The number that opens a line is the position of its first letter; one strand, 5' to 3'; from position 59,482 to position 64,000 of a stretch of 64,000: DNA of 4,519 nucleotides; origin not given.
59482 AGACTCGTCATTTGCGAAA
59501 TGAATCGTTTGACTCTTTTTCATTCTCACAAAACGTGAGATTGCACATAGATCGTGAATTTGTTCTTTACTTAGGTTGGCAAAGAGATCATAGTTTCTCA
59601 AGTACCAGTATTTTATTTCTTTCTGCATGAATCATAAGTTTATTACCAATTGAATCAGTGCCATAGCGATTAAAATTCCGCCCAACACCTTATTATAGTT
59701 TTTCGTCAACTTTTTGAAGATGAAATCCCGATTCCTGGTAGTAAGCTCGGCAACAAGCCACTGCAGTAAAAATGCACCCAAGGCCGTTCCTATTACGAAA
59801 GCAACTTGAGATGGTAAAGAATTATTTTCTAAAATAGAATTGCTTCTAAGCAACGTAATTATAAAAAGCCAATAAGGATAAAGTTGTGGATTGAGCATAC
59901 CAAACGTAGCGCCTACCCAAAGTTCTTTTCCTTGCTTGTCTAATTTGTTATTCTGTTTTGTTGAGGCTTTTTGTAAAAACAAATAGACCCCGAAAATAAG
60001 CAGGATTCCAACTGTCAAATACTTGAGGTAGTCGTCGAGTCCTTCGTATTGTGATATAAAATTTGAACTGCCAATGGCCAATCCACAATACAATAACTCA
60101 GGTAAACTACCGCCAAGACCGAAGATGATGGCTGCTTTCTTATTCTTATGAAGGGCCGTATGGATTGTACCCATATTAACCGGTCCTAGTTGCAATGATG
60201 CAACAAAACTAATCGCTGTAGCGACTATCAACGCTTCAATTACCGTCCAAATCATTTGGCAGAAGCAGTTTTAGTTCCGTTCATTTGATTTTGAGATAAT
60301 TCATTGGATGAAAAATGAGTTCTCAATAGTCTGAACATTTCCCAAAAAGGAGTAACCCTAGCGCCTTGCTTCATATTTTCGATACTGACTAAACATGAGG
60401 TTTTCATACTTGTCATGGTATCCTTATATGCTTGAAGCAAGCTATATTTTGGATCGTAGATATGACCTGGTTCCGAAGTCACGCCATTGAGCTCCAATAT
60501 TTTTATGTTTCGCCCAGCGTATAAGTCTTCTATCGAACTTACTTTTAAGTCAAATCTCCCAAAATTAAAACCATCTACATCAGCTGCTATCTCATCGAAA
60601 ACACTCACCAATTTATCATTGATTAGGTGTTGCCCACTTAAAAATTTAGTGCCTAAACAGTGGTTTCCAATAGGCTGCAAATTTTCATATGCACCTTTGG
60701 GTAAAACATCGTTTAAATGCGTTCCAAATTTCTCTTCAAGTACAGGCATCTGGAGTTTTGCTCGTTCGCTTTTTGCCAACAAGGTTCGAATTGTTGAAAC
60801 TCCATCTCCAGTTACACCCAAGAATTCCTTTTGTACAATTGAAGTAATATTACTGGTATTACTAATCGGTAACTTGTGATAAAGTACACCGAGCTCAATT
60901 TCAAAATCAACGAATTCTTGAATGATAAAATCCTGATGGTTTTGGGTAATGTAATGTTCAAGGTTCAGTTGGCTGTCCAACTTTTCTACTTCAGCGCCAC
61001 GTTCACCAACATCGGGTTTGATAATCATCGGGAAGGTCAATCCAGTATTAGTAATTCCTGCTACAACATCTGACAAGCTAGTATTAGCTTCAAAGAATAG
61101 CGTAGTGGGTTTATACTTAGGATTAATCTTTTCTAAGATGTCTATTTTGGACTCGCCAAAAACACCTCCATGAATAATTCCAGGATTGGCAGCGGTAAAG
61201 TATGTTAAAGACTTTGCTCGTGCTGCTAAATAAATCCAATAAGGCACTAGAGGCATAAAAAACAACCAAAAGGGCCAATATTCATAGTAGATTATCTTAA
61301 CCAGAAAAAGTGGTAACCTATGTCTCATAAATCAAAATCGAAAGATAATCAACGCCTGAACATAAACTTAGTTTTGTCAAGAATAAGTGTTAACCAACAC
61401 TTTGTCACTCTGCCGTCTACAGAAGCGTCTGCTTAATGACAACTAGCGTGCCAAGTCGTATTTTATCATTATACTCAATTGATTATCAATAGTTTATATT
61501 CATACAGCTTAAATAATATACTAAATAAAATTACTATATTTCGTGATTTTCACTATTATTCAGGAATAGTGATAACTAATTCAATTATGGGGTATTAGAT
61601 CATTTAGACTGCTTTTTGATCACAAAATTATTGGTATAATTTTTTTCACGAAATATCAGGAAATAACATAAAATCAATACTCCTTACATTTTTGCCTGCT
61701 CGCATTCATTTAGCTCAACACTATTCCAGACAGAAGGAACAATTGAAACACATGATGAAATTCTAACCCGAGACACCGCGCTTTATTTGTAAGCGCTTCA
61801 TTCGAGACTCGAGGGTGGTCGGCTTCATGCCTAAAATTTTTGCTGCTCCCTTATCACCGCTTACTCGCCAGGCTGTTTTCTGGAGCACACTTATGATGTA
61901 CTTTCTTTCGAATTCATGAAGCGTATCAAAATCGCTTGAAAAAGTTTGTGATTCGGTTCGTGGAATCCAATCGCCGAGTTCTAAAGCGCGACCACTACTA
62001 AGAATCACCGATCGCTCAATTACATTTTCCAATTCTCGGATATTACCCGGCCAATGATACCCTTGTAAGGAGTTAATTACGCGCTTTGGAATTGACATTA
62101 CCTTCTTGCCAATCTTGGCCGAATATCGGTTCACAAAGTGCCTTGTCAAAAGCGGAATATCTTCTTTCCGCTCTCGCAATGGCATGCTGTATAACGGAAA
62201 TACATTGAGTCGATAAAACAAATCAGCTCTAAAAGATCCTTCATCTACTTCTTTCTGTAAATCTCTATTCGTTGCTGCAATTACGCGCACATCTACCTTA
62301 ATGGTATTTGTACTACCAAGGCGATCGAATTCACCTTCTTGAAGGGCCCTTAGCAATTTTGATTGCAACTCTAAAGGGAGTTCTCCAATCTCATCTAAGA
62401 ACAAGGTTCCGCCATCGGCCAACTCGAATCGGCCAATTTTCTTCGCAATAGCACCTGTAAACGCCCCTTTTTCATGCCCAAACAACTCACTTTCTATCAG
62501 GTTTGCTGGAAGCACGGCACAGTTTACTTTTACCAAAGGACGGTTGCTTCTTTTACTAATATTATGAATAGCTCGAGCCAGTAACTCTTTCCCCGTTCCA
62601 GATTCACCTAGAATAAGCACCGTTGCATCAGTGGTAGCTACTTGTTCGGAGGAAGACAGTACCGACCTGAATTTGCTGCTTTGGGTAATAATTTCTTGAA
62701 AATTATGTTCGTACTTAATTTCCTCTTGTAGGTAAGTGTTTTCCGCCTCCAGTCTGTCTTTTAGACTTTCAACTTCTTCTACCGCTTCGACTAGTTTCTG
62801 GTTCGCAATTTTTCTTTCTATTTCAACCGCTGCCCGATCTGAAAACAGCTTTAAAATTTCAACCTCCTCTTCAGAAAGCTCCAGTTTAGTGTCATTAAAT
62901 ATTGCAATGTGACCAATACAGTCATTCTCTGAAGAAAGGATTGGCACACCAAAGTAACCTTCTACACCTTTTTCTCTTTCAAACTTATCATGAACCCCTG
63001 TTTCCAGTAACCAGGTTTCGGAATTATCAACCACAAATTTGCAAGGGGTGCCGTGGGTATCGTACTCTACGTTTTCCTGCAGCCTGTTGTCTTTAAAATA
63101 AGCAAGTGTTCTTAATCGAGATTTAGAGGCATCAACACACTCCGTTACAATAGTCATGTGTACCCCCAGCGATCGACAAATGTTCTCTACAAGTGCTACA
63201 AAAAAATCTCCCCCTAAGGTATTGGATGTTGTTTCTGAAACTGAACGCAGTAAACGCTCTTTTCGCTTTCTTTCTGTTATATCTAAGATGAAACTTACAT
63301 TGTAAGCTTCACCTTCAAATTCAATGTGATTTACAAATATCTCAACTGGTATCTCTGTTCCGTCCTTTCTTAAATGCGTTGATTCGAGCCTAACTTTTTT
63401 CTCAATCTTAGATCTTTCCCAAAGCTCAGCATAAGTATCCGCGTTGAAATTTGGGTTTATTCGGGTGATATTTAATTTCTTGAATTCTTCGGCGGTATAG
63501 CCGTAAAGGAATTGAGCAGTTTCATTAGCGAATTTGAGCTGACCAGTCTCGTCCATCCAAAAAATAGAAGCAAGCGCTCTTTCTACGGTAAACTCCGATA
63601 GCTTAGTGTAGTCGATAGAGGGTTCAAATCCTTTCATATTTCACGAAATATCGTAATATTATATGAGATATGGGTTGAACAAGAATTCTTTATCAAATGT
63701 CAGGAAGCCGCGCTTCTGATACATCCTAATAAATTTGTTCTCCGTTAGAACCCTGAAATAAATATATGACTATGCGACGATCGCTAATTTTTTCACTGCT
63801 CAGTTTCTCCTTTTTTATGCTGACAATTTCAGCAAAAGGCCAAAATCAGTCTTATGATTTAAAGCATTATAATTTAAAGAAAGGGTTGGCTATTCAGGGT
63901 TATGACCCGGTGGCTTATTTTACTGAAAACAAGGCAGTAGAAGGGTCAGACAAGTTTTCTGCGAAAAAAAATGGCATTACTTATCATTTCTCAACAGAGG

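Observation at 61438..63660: Complete sigma54 control architecture next to a PAS-GAF enhancer-binding protein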

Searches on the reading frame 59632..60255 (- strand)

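Call 8: search_protein_families(library=pfam, proteins=[window:59632-60255:-], max_evalue=0.01)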
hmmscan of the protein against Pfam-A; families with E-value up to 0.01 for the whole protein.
window:59632-60255:- (207 aa): 2 families
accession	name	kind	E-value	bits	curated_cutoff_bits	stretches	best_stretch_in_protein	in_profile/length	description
PF01810.24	LysE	-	1.7e-12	47.7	25.6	1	18-200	2-187/193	LysE type translocator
PF01925.25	TauE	-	0.0031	17.7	32.6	0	11-121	35-139/237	Sulfite exporter TauE/SafE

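Call 9: search_protein_families(library=ncbifam, proteins=[window:59632-60255:-], max_evalue=0.1)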
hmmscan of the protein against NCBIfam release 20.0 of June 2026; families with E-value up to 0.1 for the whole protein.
window:59632-60255:- (207 aa): 2 families
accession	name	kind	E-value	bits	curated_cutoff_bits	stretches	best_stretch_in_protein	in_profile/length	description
TIGR00949.1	2A76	subfamily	9.2e-06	25.5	183.95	1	24-199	3-182/185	homoserine/threonine efflux transporter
NF007591.0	PRK10229.1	equivalog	0.019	14.7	288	1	9-205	5-204/206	threonine export protein RhtC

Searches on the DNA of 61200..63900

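Call 18: search_rna_families(source=window, start=61200, end=63900, threshold=evalue, max_evalue=10)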
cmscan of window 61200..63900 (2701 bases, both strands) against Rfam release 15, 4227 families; matches with E-value up to 10: 3.
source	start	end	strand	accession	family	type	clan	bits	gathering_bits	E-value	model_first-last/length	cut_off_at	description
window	61601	61673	-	RF00852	mir-231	Gene; miRNA;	-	18.3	50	4.1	1-80/80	no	mir-231 microRNA precursor family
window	63846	63891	-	RF01641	ceN53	Gene; snRNA; snoRNA; CD-box;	-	16.5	50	9.5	24-70/74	no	Caenorhabditis snoRNA ceN53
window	63285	63315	-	RF02858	Arrc08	Gene; sRNA;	-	11.9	219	4.6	9-39/270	no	Actinobacillus sRNA 08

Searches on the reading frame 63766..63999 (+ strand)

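Call 8: search_protein_families(library=pfam, proteins=[window:63766-63999:+], max_evalue=0.01)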
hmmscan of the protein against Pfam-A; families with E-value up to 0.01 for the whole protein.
window:63766-63999:+ (78 aa): 0 families

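Call 9: search_protein_families(library=ncbifam, proteins=[window:63766-63999:+], max_evalue=0.1)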
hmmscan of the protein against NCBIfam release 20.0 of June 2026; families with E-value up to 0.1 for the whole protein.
window:63766-63999:+ (78 aa): 1 family
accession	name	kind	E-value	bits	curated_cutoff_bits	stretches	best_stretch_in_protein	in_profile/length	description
NF041384.1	YHS_seleno_dom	subfamily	1.2e-11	44.9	70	1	41-77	2-38/113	YHS domain-containing (seleno)protein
